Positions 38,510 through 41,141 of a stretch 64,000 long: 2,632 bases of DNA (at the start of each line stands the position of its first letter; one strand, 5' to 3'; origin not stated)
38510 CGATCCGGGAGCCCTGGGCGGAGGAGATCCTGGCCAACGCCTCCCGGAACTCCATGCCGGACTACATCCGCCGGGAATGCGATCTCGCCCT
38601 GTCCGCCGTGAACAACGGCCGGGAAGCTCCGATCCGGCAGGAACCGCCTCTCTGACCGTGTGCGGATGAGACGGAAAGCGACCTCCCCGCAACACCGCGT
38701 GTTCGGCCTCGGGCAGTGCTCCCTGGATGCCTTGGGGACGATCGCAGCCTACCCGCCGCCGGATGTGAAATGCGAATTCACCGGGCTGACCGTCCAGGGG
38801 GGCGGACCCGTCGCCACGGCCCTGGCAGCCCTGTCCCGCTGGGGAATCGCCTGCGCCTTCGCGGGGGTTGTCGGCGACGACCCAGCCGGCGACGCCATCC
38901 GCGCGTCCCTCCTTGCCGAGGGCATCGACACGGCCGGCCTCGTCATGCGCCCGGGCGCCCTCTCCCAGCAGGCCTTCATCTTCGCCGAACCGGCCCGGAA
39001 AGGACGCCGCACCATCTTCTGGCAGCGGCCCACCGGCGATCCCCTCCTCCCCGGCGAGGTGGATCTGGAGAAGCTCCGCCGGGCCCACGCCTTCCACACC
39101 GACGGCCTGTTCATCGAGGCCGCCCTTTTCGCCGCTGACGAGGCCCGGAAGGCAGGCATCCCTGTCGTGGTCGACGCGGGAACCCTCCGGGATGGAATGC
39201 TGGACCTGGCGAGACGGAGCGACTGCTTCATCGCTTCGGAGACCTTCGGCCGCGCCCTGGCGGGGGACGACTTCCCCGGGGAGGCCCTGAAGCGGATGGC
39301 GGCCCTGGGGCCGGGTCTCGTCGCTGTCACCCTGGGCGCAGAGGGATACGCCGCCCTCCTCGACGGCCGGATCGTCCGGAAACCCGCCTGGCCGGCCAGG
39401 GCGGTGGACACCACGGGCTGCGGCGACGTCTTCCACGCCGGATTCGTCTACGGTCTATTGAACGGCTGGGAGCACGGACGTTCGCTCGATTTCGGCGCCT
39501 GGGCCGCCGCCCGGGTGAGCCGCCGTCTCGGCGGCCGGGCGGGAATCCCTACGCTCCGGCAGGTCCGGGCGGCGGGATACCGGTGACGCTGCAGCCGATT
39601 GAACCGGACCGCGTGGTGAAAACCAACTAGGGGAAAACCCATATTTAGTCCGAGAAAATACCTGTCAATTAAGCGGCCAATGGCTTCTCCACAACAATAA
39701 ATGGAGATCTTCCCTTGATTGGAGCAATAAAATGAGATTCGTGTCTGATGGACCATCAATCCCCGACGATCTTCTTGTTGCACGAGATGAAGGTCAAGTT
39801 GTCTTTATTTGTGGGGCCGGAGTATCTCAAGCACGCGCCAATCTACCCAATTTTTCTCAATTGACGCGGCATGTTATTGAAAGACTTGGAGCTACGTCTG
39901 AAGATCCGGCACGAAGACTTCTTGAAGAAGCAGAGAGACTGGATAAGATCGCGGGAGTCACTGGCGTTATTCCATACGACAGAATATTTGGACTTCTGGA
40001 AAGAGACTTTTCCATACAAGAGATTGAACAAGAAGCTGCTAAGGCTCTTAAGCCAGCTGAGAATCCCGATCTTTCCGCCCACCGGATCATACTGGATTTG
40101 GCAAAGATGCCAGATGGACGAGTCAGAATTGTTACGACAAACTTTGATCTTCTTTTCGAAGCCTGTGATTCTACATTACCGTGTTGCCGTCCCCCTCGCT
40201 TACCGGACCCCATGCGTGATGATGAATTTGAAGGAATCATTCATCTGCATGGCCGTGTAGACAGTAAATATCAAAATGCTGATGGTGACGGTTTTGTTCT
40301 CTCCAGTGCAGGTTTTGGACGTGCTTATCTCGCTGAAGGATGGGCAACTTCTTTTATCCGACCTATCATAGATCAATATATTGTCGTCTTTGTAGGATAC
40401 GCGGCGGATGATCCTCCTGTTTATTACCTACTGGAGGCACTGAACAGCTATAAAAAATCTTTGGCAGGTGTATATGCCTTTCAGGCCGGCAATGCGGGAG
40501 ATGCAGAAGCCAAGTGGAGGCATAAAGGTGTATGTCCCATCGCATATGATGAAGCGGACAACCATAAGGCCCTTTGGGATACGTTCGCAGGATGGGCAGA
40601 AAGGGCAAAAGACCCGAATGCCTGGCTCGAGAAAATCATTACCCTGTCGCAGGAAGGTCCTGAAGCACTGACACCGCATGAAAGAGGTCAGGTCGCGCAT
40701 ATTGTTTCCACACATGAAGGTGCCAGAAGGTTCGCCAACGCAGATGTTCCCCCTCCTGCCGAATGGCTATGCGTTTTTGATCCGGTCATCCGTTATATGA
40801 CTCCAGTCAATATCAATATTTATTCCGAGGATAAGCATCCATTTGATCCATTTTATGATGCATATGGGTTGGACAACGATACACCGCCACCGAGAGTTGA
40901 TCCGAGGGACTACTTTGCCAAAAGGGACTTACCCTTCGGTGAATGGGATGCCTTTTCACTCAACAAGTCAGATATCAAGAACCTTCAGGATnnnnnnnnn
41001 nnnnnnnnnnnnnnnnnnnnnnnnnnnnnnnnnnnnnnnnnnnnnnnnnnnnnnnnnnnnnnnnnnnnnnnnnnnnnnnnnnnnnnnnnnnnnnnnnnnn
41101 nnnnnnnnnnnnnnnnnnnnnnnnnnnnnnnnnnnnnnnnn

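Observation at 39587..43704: AT-rich single-gene island encoding a 1273-aa SIR2-domain protein: candidate stand-alone NADase-type anti-phage system with an unassigned ~1000-aa sensor region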

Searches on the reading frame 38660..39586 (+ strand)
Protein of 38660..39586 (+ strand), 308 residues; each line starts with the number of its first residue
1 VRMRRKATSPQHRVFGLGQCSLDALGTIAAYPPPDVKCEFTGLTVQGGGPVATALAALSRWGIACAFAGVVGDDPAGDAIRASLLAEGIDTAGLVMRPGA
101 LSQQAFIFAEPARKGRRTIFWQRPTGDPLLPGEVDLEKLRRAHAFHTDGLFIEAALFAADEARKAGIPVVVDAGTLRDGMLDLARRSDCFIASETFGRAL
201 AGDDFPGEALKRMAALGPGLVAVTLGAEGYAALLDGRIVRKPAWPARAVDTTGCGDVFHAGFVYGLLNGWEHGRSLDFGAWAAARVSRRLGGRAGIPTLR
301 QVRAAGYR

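Call 20: search_protein_families(library=pfam, proteins=[window:38660-39586:+], max_evalue=0.001)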
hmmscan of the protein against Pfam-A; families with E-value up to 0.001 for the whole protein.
window:38660-39586:+ (308 aa): 1 family
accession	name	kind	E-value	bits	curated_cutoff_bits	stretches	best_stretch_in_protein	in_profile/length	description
PF00294.29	PfkB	-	1.2e-33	117.2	25.8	1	31-298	21-301/302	pfkB family carbohydrate kinase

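Call 39: find_related_loci(query=window:38660-39583:+, collection=genome_contigs, flank=9000)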
Query window:38660-39583:+ (308 aa) in genome_contigs; peptide patterns used: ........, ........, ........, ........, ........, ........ (x = any residue, [..] = any of these).
230 stretches matched a pattern; 68 encode a relative of the query (tblastn E <= 1e-3); 68 distinct loci.
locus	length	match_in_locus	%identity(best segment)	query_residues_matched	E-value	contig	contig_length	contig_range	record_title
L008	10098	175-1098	93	1-308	0e+0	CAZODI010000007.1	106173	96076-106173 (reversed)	MAG TPA_asm: uncultured Syntrophaceae bacterium isolate binchicken_co20_342 genome assembly, contig: NODE_498_length_106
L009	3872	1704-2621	92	2-307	0e+0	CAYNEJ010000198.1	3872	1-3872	MAG TPA_asm: uncultured Syntrophaceae bacterium isolate SRP192927_co6_611 genome assembly, contig: NODE_68225_length_387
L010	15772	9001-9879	67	14-307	1e-123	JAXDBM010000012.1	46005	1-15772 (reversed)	MAG: Syntrophales bacterium isolate POMEDNA-B18 Raw2_k127_638385, whole genome shotgun sequence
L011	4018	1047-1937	65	9-307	5e-124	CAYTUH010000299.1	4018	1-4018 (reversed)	MAG TPA_asm: uncultured Syntrophaceae bacterium isolate binchicken_co42_424 genome assembly, contig: NODE_46604_length_4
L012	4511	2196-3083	64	11-307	7e-122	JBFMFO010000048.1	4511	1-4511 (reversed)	MAG: Thermodesulfobacteriota bacterium isolate MAG273 MAG273_48, whole genome shotgun sequence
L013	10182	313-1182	66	13-303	3e-120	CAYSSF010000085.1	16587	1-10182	MAG TPA_asm: uncultured Syntrophaceae bacterium isolate SRP062349_co5_36 genome assembly, contig: NODE_1181_length_16587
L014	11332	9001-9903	60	4-307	8e-120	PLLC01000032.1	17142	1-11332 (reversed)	MAG: Syntrophaceae bacterium isolate fen_1170 73.20120800_E3X.7_contig_30724, whole genome shotgun sequence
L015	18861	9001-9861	64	14-303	5e-119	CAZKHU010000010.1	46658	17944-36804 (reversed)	MAG TPA_asm: uncultured Syntrophus sp. isolate binchicken_co220_86 genome assembly, contig: NODE_392_length_46658_cov_9.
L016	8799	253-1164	60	3-307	4e-119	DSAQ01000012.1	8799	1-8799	MAG TPA_asm: Proteobacteria bacterium isolate SpSt-1152 Ga0129302_1004819, whole genome shotgun sequence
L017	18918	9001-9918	63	1-307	7e-119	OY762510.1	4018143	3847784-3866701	MAG: uncultured Syntrophus sp. isolate ce8641d8-6ba7-4885-b5ca-0195441cf687 genome assembly, chromosome: 1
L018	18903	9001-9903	60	1-303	8e-119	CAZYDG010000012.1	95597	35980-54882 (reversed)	MAG TPA_asm: uncultured Syntrophaceae bacterium isolate SRP293105_co2_5 genome assembly, contig: k141_49623, whole genom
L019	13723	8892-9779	62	11-307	1e-118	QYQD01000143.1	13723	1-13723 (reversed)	MAG: Deltaproteobacteria bacterium isolate PowLak16_MAG11 c_000000013854, whole genome shotgun sequence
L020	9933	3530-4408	62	14-307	1e-118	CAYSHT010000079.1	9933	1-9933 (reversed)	MAG TPA_asm: uncultured Syntrophaceae bacterium isolate binchicken_co5_176 genome assembly, contig: NODE_2499_length_993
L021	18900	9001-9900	63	7-307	6e-118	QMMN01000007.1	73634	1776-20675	MAG: Deltaproteobacteria bacterium isolate B60_G16 B60_Guay16_scaffold_00054, whole genome shotgun sequence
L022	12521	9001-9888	63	11-307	3e-118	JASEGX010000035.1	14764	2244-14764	MAG: Thermodesulfobacteriota bacterium isolate Yes70-07 NODE_1627_length_14764_cov_4.873479, whole genome shotgun sequen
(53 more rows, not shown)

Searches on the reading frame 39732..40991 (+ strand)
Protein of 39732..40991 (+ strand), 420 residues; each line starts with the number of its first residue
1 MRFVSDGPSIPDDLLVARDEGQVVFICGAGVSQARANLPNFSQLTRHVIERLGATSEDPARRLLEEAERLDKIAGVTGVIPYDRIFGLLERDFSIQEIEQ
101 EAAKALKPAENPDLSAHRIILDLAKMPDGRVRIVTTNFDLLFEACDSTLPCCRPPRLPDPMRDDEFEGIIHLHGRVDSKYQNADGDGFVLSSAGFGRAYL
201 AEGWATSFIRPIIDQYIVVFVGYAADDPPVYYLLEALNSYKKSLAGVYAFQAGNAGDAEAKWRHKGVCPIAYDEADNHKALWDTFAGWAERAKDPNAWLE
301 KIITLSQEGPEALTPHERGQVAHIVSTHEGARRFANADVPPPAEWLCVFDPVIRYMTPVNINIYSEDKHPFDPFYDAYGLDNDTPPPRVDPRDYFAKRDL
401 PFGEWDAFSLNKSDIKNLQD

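Call 58: predict_structure(alignment_id=A5)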
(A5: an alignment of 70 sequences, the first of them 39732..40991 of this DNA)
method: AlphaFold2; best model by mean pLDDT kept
length: 420 residues; sequences in the alignment: 70
mean_pLDDT: 86.4   pTM: 0.84
mean pLDDT of the five models: 86.4, 85.9, 85.1, 84.9, 84.4
residues with pLDDT >= 90: 252; 70-90: 98; 50-70: 68; < 50: 2
segments of 3 or more residues with pLDDT < 50: none
pLDDT, mean of each block of 10 residues (from residue 1): 87 88 96 95 96 95 95 86 95 96 97 97 95 97 97 93 92 97 95 96 94 94 91 83 84 89 89 92 97 92 91 84 80 86 76 62 59 59 59 68 58 56
secondary structure, 60 per line:
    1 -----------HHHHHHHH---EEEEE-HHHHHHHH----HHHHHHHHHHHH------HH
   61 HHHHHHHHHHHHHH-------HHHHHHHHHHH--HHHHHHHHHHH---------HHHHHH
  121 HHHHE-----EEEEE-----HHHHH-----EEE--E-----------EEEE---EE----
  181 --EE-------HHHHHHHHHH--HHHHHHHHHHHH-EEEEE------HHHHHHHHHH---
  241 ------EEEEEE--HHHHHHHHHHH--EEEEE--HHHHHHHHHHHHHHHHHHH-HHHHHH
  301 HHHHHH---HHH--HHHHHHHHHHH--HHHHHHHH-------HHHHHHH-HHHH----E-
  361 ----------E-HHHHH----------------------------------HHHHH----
elements in order: H12-19 E23-27 H29-36 H41-52 H59-74 H82-92 H95-105 H115-124 E131-135 H141-145 E151-153 E168-171 H192-201 H204-215 E217-221 H228-237 E247-252 H255-265 E268-272 H275-293 H295-306 H315-325 H328-335 H343-349 H351-354 H373-377 H412-416

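Call 62: fold_search(model_id=the predicted structure, library=pdb)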
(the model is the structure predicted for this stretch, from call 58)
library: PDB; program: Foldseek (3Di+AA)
matches with E <= 10: 750; with E <= 0.001: 112
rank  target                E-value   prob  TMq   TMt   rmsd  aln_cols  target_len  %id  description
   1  8wyb_C                8.8e-10  1.00  0.41  0.20   8.7       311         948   17  Cryo-EM structure of DSR2 (H171A)-tube-NAD+ complex (released 2024-04-10)
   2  8wye_A                9.9e-10  1.00  0.46  0.22   6.1       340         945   16  Cryo-EM structure of DSR2-DSAD1 (partial) complex (released 2024-04-10)
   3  8wyb_B                9.9e-10  1.00  0.42  0.20   8.8       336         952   16  Cryo-EM structure of DSR2 (H171A)-tube-NAD+ complex (released 2024-04-10)
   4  8wyc_C                1.2e-09  1.00  0.42  0.62   8.5       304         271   17  Cryo-EM structure of DSR2 (H171A)-tube-NAD+ (partial) complex (released 2024-04-10)
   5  8wyc_D                1.2e-09  1.00  0.41  0.60   8.2       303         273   17  Cryo-EM structure of DSR2 (H171A)-tube-NAD+ (partial) complex (released 2024-04-10)
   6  8wc0_B                1.2e-09  1.00  0.40  0.35  11.9       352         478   18  Crystal structure of EcThsA (released 2024-09-18)
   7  8wkn_B                1.3e-09  1.00  0.45  0.22   6.2       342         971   15  Cryo-EM structure of DSR2-DSAD1 (released 2024-05-01)
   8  8wyd_C                1.6e-09  1.00  0.40  0.20   9.3       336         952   17  Cryo-EM structure of DSR2-DSAD1 complex (released 2024-04-10)
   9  8wyc_B                1.6e-09  1.00  0.39  0.19   9.5       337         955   17  Cryo-EM structure of DSR2 (H171A)-tube-NAD+ (partial) complex (released 2024-04-10)
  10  8zsf_A                1.6e-09  1.00  0.48  0.71   4.9       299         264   17  CryoEM Helical Structure of KomC (released 2025-12-10)
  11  9xvc_E                1.7e-09  1.00  0.45  0.68   7.0       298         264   21  Cryo-EM Helical Structure of the dITP-KomBC(H146N) Complex with NAD Fragments (released 2026-01-21)
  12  8ykf_B                2.7e-09  1.00  0.41  0.19   8.6       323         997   17  The DSR2-DSAD1 complex with DSAD1 on the opposite sides (released 2024-08-14)
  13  8wc0_A                2.9e-09  1.00  0.38  0.34  12.7       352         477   18  Crystal structure of EcThsA (released 2024-09-18)
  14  8xff_A                3.2e-09  1.00  0.42  0.20  10.1       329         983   16  Cryo-EM structure of defence-associatedsirtuin 2 (DSR2) H171A protein in complex with SPR phage tail tube protein (released 2024-10-23)
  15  8zsi_E                3.8e-09  1.00  0.48  0.72   4.6       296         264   18  CryoEM Helical Structure of HAM-SIR2 with dITP and NAD fragment (released 2025-12-10)
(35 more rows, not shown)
